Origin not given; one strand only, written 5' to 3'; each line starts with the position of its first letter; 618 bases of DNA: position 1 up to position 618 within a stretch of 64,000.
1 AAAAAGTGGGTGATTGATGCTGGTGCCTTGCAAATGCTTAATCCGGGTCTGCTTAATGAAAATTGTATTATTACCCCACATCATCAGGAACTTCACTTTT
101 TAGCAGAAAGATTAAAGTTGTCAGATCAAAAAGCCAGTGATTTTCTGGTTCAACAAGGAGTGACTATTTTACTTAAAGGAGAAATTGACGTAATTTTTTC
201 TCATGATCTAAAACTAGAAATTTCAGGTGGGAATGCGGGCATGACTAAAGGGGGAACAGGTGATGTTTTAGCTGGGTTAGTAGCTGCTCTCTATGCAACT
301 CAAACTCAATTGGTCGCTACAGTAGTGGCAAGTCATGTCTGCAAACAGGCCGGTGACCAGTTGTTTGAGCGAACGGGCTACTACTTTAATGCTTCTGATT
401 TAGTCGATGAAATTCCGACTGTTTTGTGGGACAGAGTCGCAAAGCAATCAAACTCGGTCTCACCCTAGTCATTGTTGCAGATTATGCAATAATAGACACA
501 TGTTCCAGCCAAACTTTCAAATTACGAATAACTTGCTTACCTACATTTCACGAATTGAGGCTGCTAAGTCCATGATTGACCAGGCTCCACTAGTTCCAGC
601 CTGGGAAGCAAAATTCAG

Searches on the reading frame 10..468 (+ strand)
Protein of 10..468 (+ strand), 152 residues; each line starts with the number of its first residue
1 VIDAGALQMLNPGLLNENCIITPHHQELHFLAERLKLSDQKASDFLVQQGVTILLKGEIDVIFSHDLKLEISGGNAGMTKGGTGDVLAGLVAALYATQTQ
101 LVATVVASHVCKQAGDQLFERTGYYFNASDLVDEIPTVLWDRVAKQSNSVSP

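Call 63: search_protein_families(library=pfam, proteins=[window:10-468:+])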
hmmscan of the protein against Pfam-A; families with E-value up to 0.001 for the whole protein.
window:10-468:+ (152 aa): 3 families
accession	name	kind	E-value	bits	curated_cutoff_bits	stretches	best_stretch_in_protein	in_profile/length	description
PF01256.23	Carb_kinase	-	4.9e-25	88.9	27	1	2-136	97-241/242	NAD(P)H-hydrate dehydratase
PF02110.20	HK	-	5e-05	23.2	27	1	47-125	149-229/247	Hydroxyethylthiazole kinase family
PF08543.17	Phos_pyr_kin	-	0.0004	20.3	27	1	2-107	104-223/246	Phosphomethylpyrimidine kinase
